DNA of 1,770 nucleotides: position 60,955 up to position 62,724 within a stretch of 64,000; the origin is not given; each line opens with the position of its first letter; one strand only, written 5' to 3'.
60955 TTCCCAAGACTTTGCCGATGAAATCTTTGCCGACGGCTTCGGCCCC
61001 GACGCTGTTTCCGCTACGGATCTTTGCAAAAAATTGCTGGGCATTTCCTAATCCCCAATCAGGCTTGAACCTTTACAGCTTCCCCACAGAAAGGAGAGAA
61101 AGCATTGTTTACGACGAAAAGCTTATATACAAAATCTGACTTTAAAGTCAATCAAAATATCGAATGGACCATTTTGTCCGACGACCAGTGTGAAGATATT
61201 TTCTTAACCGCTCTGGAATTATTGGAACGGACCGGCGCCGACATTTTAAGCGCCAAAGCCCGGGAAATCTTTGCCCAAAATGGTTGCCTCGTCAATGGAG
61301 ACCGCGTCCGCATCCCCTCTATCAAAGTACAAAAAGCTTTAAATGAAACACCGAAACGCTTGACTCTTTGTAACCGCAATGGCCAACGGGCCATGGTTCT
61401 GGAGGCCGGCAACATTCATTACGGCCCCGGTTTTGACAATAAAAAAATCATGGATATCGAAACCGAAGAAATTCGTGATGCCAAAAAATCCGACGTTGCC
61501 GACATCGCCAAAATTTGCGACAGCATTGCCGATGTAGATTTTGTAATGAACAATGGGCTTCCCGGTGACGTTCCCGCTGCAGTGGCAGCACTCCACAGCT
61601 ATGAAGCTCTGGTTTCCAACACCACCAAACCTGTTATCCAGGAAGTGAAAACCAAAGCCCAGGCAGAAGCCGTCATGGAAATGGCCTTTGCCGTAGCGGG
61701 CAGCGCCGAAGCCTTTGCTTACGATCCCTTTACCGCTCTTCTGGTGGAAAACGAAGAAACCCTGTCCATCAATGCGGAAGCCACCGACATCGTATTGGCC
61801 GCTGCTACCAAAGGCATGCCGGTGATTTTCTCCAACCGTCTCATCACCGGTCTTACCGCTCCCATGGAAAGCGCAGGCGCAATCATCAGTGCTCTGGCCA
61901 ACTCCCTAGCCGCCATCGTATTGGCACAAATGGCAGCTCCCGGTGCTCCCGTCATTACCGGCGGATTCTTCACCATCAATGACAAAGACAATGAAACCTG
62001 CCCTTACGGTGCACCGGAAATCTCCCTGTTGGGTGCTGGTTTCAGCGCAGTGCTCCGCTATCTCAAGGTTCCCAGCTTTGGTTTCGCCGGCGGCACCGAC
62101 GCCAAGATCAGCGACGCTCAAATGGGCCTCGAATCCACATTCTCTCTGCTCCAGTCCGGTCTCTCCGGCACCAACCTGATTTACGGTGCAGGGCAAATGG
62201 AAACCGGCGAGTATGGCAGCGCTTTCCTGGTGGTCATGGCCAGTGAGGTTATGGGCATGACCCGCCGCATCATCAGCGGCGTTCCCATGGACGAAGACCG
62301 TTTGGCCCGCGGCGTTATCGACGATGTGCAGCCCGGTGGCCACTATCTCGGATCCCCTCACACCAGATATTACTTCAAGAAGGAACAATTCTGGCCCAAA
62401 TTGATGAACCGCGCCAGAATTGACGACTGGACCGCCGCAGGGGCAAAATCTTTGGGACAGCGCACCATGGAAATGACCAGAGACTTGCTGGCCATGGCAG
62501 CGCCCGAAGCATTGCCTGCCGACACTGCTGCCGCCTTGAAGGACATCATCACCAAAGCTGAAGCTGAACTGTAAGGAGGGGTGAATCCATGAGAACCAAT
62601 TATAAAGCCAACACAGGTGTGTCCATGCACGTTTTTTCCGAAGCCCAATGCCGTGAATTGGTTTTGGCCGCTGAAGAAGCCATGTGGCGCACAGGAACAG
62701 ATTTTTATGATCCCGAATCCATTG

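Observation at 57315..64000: PocR/AraC regulator, BCCT transporter, corrinoid protein and two non-Pyl MttB paralogs: a quaternary-amine demethylation module of unknown substrate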

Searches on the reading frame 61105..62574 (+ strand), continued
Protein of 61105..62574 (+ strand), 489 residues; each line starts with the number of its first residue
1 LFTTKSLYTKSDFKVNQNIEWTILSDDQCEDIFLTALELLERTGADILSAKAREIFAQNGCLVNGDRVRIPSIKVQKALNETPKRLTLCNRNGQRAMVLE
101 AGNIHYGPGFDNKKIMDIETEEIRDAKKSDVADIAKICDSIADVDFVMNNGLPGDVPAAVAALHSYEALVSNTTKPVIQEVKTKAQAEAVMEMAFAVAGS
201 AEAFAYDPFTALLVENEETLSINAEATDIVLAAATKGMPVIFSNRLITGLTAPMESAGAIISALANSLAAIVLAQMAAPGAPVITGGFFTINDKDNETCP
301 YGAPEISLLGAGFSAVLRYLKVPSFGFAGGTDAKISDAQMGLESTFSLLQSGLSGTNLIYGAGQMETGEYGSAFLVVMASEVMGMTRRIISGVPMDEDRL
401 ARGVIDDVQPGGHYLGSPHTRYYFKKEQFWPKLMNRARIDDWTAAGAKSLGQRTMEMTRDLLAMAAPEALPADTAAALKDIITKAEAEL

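Call 96: find_homologous_proteins(query=window:61105-62574:+, max_evalue=0.00001)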
Query window:61105-62574:+ (489 aa): 303 proteins with E <= 0.00001 among 8000 candidates; the best 120 are listed.
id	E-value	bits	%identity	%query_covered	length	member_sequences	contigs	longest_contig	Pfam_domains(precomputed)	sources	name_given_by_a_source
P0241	0.0e+0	1072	100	100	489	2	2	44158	PF06253.17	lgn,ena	-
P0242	4.0e-268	908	82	100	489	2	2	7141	PF06253.17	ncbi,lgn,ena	-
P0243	3.5e-258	875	80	100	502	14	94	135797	PF06253.17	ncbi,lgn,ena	-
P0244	2.4e-257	872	80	100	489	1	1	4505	PF06253.17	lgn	-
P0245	1.5e-223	761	69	100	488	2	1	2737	PF06253.17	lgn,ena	-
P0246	1.5e-222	758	69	100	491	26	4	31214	PF06253.17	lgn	-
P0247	6.9e-222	755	69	100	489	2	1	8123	PF06253.17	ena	-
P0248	1.8e-221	754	69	100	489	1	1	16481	PF06253.17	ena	-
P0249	9.2e-220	748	68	100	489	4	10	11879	PF06253.17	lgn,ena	-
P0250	2.4e-215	734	67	100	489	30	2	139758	PF06253.17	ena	-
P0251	9.8e-199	679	61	100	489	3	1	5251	PF06253.17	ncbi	-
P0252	2.1e-197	675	62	99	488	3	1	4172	PF06253.17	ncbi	-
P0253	3.8e-197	674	60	100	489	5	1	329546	PF06253.17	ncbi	-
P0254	6.8e-196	670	60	100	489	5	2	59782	PF06253.17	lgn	-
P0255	1.1e-195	669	61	100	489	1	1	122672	PF06253.17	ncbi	-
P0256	4.9e-192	657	58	100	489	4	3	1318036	PF06253.17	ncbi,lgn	-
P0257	1.5e-191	655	62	100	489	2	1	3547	PF06253.17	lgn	-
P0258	2.4e-191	655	59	100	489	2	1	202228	PF06253.17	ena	-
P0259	3.4e-191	654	62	96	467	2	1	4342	PF06253.17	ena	-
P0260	1.1e-188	646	58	100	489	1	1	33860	PF06253.17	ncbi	-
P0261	9.3e-184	630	57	100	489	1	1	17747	PF06253.17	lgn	-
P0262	2.2e-183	628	58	100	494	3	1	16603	PF06253.17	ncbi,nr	ncbi:MAG: trimethylamine methyltransferase family protein [Clostridiales Family XIII bacterium]|nr:t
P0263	9.7e-183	626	56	100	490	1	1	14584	PF06253.17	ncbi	-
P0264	1.5e-180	619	56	100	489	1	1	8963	PF06253.17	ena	-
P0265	5.7e-179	614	56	100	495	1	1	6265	PF06253.17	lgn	-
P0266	6.3e-176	604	56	100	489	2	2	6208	PF06253.17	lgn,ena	-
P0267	7.7e-175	600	58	96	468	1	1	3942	PF06253.17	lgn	-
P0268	2.9e-174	598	58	100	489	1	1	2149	PF06253.17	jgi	jgi:trimethylamine--corrinoid protein Co-methyltransferase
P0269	5.7e-173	594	58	99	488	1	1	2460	PF06253.17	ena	-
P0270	5.1e-172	591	57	99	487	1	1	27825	PF06253.17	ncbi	-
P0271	1.0e-171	590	57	96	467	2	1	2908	PF06253.17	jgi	-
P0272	2.0e-171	589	56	100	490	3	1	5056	PF06253.17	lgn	-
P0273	2.1e-171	589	54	100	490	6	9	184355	PF06253.17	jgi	jgi:trimethylamine--corrinoid protein Co-methyltransferase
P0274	3.8e-171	588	57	99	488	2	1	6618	PF06253.17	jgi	-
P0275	7.4e-171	587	56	99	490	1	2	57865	PF06253.17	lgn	-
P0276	7.5e-171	587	56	100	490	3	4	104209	PF06253.17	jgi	jgi:trimethylamine--corrinoid protein Co-methyltransferase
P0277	2.8e-170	585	56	100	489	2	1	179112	PF06253.17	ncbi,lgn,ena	-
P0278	9.3e-170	584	54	100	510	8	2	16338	PF06253.17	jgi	jgi:trimethylamine--corrinoid protein Co-methyltransferase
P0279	7.7e-167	574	54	100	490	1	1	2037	PF06253.17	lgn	-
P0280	2.6e-166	572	54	99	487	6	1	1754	PF06253.17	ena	-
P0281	5.5e-166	571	52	99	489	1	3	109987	PF06253.17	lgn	-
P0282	9.6e-166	570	55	99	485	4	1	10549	PF06253.17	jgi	-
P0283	2.3e-165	569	54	99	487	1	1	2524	PF06253.17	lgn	-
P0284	4.1e-165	568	52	100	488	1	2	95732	PF06253.17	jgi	jgi:trimethylamine---corrinoid protein Co-methyltransferase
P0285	2.5e-164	566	51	100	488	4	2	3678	PF06253.17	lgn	-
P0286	3.6e-164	565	53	99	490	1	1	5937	PF06253.17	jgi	jgi:trimethylamine--corrinoid protein Co-methyltransferase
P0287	4.7e-164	565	53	100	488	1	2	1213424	PF06253.17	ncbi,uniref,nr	ncbi:trimethylamine methyltransferase family protein [Sporomusa ovata]|uniref:Trimethylamine:corrino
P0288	5.2e-164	565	53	100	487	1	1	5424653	PF06253.17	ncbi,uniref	ncbi:trimethylamine methyltransferase family protein [Desulfosporosinus sp. SB140]|uniref:trimethyla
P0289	8.3e-164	564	52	100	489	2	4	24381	PF06253.17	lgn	-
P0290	2.3e-163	562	53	100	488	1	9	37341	PF06253.17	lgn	-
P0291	2.4e-163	562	53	99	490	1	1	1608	PF06253.17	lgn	-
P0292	2.6e-163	562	53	99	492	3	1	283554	PF06253.17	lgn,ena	-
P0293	5.5e-163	561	51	99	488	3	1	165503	PF06253.17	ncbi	ncbi:trimethylamine methyltransferase family protein [Desulfosporosinus fructosivorans]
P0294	8.9e-163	561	54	99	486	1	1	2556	PF06253.17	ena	-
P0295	1.9e-162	559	52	100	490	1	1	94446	PF06253.17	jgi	-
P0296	3.1e-162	559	54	99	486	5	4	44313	PF06253.17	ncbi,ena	-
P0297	3.3e-162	559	53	99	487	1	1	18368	PF06253.17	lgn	-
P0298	5.1e-162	558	78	66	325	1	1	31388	PF06253.17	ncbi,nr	ncbi:MAG: trimethylamine methyltransferase family protein, partial [Bacillota bacterium]|nr:trimethy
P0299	6.5e-162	558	55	98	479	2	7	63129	PF06253.17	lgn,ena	-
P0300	6.7e-162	558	53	99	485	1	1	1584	PF06253.17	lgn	-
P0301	9.1e-162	557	52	99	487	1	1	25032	PF06253.17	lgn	-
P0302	9.7e-162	557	53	99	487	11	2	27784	PF06253.17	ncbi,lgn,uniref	ncbi:trimethylamine methyltransferase family protein [Sporomusa sphaeroides]|uniref:trimethylamine m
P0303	3.1e-161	555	54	98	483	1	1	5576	PF06253.17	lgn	-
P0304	4.3e-161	555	53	99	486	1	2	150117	PF06253.17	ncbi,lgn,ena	-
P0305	4.6e-161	555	53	100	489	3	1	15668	PF06253.17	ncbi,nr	ncbi:MAG TPA: trimethylamine methyltransferase [Peptococcaceae bacterium]|nr:trimethylamine methyltr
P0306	6.7e-161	554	52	99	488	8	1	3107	PF06253.17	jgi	-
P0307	1.6e-160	553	52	100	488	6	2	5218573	PF06253.17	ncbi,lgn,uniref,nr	ncbi:trimethylamine methyltransferase family protein [Sporomusa sp. KB1]|uniref:trimethylamine methy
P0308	2.3e-160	553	52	99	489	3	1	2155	PF06253.17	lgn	-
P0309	6.5e-160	551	52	100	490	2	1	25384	PF06253.17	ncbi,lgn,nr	ncbi:MAG: trimethylamine methyltransferase family protein [Desulfitobacteriaceae bacterium]|nr:trime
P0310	7.0e-160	551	51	100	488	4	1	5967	PF06253.17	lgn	-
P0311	8.1e-160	551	52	100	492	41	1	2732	PF06253.17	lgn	-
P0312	1.1e-159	550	53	100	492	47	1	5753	PF06253.17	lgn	-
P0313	3.4e-159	549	54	99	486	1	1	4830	PF06253.17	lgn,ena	-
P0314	3.6e-159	549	52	100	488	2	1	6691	PF06253.17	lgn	-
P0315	1.3e-158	547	55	96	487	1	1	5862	PF06253.17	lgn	-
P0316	1.3e-158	547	52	100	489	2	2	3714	PF06253.17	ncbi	-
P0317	1.5e-158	547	53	98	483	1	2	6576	PF06253.17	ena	-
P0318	1.6e-158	546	51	99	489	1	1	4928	PF06253.17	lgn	-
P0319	5.4e-158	545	53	99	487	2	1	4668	PF06253.17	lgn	-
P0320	1.3e-157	543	52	100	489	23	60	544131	PF06253.17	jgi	jgi:trimethylamine--corrinoid protein Co-methyltransferase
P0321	2.9e-157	542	52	97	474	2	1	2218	PF06253.17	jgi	jgi:trimethylamine--corrinoid protein Co-methyltransferase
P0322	7.3e-157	541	53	98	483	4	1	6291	PF06253.17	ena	-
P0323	1.1e-156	540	53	95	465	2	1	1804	PF06253.17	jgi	jgi:Trimethylamine:corrinoid methyltransferase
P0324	1.7e-156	540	56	95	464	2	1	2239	PF06253.17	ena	-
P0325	5.3e-156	538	53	98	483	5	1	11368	PF06253.17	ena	-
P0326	1.3e-155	537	53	96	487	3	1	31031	PF06253.17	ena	-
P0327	4.6e-155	535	52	98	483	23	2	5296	PF06253.17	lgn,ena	-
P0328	2.7e-154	533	51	98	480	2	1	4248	PF06253.17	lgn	-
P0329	2.9e-154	532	51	99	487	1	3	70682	PF06253.17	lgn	-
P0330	5.0e-153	528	51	100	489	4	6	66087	PF06253.17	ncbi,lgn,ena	-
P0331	7.6e-153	528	51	100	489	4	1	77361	PF06253.17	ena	-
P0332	1.4e-152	527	53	94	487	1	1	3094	PF06253.17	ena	-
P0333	2.7e-152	526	51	96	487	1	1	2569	PF06253.17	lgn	-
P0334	2.4e-150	520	54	90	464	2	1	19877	PF06253.17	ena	-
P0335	1.9e-147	510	52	93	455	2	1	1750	PF06253.17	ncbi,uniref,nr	ncbi:Trimethylamine methyltransferase family protein [Desulfosporosinus metallidurans]|uniref:Trimet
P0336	1.3e-141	491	48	100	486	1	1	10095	PF06253.17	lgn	-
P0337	4.6e-123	430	43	99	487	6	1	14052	PF06253.17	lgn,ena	-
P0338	2.4e-122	427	45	99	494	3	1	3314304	PF06253.17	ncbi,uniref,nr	ncbi:trimethylamine methyltransferase family protein [Zhaonella formicivorans]|uniref:trimethylamine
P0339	1.4e-121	425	43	93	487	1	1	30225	PF06253.17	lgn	-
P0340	1.7e-121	424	44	95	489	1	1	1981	PF06253.17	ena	-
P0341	1.2e-119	418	54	75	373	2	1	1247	PF06253.17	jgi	-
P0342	5.6e-113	396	41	99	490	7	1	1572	PF06253.17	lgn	-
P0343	1.1e-112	395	41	99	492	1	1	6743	PF06253.17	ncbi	-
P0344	1.1e-112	395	41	99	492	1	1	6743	PF06253.17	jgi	-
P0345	2.4e-112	394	41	99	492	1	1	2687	PF06253.17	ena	-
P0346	1.9e-111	391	40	99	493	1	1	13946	PF06253.17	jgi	-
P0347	6.5e-111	390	40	99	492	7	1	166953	PF06253.17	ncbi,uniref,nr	ncbi:trimethylamine methyltransferase family protein [Desulfosporosinus nitroreducens]|uniref:Trimet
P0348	1.8e-109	385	40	100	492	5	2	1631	PF06253.17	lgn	-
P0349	5.5e-109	383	40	99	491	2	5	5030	PF06253.17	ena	-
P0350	1.2e-108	382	40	99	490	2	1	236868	PF06253.17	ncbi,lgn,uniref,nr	ncbi:trimethylamine---corrinoid protein Co-methyltransferase [Desulfosporosinus lacus DSM 15449]|uni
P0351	1.6e-107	378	40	95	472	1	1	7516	PF06253.17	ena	-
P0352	1.3e-106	375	39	98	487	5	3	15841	PF06253.17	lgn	-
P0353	6.9e-104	366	40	98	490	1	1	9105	PF06253.17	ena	-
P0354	7.1e-104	366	40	98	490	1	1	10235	PF06253.17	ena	-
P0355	1.6e-100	355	40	98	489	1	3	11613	PF06253.17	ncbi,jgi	-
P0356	4.0e-99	351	38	98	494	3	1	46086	PF06253.17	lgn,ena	-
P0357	8.0e-99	350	40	98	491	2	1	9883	PF06253.17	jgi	jgi:trimethylamine--corrinoid protein Co-methyltransferase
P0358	1.4e-98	349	39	98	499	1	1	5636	PF06253.17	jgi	jgi:trimethylamine--corrinoid protein Co-methyltransferase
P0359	1.5e-98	349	39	96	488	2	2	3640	PF06253.17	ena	-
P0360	1.9e-97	345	38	97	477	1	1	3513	PF06253.17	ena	-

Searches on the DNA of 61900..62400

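Call 63: search_rna_families(source=window, start=61900, end=62400, threshold=evalue, max_evalue=1, show_alignments=1)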
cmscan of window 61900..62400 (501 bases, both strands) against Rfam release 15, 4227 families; matches with E-value up to 1: 1.
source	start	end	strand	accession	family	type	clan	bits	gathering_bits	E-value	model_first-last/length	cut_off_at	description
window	62092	62191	+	RF02510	PYLIS_3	Cis-reg;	-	44.7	38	4.6e-08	1-100/100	no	Pyrrolysine insertion sequence mttB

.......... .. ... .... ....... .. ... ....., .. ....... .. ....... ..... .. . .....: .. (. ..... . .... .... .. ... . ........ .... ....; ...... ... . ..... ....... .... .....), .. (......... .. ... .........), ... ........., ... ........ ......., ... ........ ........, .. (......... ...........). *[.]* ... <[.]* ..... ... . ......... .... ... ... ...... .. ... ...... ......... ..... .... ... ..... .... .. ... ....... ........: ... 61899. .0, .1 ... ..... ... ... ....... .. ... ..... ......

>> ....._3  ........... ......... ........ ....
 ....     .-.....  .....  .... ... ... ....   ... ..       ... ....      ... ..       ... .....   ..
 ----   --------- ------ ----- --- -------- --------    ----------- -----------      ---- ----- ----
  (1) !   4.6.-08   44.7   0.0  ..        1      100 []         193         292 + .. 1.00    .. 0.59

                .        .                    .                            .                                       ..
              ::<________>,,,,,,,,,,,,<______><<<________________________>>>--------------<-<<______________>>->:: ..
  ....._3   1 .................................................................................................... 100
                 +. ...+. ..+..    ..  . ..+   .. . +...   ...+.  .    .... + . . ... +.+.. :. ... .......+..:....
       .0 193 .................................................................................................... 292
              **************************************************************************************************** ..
